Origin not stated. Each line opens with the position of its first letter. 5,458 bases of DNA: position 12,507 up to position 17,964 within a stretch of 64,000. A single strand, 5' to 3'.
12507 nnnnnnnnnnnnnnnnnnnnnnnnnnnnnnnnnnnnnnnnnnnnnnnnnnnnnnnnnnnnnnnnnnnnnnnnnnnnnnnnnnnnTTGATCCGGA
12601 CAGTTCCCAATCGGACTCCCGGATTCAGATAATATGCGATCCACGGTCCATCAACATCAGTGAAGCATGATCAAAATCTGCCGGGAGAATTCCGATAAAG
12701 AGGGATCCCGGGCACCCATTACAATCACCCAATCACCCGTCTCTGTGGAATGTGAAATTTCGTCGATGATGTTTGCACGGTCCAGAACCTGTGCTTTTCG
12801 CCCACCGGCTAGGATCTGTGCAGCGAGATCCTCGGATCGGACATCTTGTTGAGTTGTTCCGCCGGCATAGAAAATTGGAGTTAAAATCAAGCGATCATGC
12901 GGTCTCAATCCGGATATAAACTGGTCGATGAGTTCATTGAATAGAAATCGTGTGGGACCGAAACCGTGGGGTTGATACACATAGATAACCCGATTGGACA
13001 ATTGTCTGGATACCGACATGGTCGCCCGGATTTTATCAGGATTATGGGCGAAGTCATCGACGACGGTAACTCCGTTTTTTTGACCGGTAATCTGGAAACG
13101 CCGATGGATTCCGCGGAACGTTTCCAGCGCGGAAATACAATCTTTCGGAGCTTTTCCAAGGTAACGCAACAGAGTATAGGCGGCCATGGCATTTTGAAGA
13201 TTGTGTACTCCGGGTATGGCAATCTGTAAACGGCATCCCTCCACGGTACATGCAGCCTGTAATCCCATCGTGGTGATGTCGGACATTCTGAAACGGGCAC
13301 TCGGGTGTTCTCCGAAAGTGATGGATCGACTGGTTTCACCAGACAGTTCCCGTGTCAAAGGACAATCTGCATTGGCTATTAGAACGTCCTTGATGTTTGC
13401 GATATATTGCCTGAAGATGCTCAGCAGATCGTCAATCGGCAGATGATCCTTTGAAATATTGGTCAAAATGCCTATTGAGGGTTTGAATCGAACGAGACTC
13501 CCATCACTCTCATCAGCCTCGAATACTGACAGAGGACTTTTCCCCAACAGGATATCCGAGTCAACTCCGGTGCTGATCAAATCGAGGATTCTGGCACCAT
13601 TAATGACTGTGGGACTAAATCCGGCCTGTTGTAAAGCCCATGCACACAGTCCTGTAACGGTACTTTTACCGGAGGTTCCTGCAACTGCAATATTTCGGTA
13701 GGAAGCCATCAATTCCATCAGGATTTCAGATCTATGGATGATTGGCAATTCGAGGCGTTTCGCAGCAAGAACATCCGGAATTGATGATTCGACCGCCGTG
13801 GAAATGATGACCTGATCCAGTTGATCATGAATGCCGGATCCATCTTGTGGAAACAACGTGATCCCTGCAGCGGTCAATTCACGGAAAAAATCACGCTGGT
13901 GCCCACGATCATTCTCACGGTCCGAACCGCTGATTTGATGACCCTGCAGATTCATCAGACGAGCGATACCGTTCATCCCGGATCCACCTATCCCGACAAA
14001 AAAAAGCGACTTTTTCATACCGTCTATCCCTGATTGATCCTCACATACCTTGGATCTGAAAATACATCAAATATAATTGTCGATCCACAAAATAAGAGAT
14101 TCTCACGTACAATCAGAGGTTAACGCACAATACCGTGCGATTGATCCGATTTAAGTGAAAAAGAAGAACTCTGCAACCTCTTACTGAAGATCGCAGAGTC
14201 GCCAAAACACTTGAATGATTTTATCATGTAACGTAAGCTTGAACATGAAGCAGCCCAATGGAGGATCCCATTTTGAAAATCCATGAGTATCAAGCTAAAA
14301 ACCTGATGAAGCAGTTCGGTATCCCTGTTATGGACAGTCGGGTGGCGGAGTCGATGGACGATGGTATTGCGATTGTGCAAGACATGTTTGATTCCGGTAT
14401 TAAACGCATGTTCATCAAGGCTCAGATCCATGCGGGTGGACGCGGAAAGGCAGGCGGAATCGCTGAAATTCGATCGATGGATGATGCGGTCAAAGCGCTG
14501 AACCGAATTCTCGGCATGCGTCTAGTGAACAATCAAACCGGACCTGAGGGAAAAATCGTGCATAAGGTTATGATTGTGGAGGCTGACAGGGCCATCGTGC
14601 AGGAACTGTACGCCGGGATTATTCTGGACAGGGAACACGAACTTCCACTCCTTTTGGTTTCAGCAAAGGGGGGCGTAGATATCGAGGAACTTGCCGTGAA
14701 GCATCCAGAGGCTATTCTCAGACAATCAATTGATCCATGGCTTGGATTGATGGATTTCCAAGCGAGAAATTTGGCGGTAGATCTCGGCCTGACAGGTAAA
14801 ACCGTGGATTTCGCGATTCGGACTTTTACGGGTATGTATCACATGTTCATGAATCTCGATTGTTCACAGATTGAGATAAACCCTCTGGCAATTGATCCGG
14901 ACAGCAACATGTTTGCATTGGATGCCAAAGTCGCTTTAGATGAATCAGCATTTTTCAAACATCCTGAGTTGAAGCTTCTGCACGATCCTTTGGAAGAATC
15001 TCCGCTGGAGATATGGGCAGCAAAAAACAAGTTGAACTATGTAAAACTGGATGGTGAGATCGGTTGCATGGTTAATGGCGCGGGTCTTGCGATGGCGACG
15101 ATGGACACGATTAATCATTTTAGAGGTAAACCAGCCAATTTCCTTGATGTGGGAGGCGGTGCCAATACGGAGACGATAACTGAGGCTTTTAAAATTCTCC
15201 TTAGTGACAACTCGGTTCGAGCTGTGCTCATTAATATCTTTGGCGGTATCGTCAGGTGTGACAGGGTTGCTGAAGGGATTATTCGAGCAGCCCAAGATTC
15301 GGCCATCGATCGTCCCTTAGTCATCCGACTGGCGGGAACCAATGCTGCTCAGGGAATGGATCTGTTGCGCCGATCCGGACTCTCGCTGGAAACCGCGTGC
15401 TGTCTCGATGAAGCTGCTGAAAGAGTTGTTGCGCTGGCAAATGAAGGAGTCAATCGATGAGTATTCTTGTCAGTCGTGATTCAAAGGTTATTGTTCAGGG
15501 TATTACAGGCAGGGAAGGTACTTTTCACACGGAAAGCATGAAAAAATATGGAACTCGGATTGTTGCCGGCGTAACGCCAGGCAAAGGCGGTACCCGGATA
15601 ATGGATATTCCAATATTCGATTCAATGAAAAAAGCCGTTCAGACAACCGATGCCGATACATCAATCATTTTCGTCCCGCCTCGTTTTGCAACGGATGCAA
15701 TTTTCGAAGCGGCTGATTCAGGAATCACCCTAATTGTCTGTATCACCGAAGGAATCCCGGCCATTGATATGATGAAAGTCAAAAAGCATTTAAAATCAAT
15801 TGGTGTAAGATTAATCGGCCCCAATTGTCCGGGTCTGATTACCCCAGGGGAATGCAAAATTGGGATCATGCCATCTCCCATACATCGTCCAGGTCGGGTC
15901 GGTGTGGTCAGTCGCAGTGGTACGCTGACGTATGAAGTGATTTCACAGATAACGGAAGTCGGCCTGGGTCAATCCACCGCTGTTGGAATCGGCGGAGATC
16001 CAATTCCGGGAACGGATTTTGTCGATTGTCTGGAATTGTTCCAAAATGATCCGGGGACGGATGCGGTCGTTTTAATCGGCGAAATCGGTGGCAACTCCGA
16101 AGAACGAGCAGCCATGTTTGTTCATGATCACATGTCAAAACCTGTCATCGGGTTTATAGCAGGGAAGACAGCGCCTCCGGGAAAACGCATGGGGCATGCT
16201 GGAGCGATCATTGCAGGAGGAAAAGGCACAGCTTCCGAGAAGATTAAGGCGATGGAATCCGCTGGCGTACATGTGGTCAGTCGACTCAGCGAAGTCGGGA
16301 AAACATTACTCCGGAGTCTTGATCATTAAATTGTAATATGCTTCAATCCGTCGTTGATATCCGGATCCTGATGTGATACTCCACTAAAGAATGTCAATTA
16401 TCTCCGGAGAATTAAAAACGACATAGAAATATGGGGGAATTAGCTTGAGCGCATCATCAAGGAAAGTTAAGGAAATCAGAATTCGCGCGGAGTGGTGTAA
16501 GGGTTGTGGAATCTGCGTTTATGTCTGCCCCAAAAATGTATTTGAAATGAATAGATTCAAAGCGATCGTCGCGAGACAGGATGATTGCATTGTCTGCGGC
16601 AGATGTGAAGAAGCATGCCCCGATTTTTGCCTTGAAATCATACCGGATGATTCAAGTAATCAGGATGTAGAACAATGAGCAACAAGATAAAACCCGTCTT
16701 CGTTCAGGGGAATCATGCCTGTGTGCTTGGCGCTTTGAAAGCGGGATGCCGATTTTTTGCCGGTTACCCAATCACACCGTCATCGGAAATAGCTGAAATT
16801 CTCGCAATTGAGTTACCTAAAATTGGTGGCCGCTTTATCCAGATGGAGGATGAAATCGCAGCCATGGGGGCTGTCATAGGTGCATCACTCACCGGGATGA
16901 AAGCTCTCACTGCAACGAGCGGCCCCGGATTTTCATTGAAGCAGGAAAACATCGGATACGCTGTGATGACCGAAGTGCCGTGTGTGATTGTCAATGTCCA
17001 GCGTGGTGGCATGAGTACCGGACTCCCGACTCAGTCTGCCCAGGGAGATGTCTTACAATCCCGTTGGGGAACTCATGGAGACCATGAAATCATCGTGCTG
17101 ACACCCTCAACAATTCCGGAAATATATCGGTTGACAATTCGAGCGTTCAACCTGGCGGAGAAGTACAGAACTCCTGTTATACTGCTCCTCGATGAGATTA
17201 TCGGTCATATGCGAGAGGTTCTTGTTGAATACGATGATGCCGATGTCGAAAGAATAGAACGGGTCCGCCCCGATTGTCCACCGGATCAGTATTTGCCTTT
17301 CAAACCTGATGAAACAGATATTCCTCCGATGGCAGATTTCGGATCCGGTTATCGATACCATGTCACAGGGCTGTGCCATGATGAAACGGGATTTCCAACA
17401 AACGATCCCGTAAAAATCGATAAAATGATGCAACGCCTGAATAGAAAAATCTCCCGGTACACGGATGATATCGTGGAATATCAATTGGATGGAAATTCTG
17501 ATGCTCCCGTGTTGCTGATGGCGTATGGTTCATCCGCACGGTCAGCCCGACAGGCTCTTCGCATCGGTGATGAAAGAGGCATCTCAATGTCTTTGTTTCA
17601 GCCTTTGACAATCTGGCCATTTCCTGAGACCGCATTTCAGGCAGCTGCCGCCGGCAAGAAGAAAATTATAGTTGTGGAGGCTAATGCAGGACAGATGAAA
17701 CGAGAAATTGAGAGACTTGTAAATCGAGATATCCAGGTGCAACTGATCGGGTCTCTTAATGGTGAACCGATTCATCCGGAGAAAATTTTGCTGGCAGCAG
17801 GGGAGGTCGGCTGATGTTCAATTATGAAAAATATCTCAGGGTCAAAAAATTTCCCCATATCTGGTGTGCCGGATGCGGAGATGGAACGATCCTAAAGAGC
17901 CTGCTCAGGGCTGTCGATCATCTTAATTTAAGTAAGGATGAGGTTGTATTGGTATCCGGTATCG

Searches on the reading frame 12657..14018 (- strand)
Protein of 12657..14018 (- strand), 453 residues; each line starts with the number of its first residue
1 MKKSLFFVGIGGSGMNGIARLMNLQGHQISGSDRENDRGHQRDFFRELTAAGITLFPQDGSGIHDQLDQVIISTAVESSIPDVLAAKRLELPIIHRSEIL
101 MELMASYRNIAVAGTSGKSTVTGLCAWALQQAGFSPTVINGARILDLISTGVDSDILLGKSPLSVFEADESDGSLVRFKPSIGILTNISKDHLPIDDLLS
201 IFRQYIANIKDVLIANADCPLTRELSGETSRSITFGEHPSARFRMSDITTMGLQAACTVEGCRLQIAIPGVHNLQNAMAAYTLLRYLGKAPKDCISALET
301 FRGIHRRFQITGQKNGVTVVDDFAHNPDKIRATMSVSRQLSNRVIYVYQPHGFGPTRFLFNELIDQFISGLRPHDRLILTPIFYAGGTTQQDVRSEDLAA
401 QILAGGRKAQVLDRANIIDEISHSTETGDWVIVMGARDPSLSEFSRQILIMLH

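Call 25: search_protein_families(library=pfam, proteins=[window:12657-14018:-], max_evalue=0.00001)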
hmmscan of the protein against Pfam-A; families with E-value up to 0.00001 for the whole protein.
window:12657-14018:- (453 aa): 3 families
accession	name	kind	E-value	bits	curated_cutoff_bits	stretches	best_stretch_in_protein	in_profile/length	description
PF02875.26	Mur_ligase_C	-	2.3e-17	64.4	28.4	1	306-437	1-127/127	Mur ligase, glutamate ligase domain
PF08245.18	Mur_ligase_M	-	6.2e-16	59.4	24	1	112-283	1-199/200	Mur ligase middle domain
PF01225.30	Mur_ligase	-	1.6e-15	57.7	21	1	7-108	4-95/95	Mur ligase family, catalytic domain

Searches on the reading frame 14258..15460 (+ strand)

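Call 25: search_protein_families(library=pfam, proteins=[window:14258-15460:+], max_evalue=0.00001)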
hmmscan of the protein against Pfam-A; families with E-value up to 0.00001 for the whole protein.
window:14258-15460:+ (400 aa): 3 families
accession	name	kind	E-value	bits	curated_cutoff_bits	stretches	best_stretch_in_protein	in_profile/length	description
PF08442.15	ATP-grasp_2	-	8.7e-63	212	29.5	1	7-211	1-201/202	ATP-grasp domain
PF00549.24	Ligase_CoA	-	2.9e-26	92.5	24.5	1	271-387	1-124/128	CoA-ligase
PF24948.1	Citrate_synth_N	-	2.5e-09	37.3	83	1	48-234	51-227/232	ATP-citrate synthase ATP-grasp domain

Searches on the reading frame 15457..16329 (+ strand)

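Call 25: search_protein_families(library=pfam, proteins=[window:15457-16329:+], max_evalue=0.00001)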
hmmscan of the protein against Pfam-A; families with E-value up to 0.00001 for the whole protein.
window:15457-16329:+ (290 aa): 3 families
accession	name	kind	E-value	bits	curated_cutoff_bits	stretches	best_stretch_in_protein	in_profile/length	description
PF02629.25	CoA_binding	-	7.6e-32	110.4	22.3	1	7-99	2-97/97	CoA binding domain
PF00549.24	Ligase_CoA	-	2.8e-24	86.1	24.5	1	151-271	1-127/128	CoA-ligase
PF13607.11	Succ_CoA_lig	-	1.1e-11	45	27.4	1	145-280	1-131/138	Succinyl-CoA ligase like flavodoxin domain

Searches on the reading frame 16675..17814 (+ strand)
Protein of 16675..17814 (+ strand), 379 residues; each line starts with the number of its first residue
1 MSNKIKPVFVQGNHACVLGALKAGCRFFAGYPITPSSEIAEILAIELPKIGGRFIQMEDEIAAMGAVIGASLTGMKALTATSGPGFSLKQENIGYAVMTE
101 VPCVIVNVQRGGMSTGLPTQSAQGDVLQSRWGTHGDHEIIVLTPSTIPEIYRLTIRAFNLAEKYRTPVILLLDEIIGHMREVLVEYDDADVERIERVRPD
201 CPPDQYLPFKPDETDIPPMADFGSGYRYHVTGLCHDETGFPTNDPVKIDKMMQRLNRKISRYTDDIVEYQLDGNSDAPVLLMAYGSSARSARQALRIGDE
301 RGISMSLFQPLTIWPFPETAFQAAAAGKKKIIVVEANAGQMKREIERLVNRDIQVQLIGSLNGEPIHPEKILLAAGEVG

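Call 74: search_protein_families(library=pfam, proteins=[window:16675-17814:+], max_evalue=0.001)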
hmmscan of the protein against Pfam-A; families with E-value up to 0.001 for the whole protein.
window:16675-17814:+ (379 aa): 3 families
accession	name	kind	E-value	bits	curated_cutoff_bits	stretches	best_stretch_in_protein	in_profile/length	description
PF01855.24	POR_N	-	2.5e-67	227.4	27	1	19-252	2-229/231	Pyruvate flavodoxin/ferredoxin oxidoreductase, thiamine diP-bdg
PF17147.9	PFOR_II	-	2e-16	60.6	27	1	277-371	1-102/102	Pyruvate:ferredoxin oxidoreductase core domain II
PF02780.25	Transketolase_C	-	8.8e-06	26.1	25.9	1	279-339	12-72/124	Transketolase, C-terminal domain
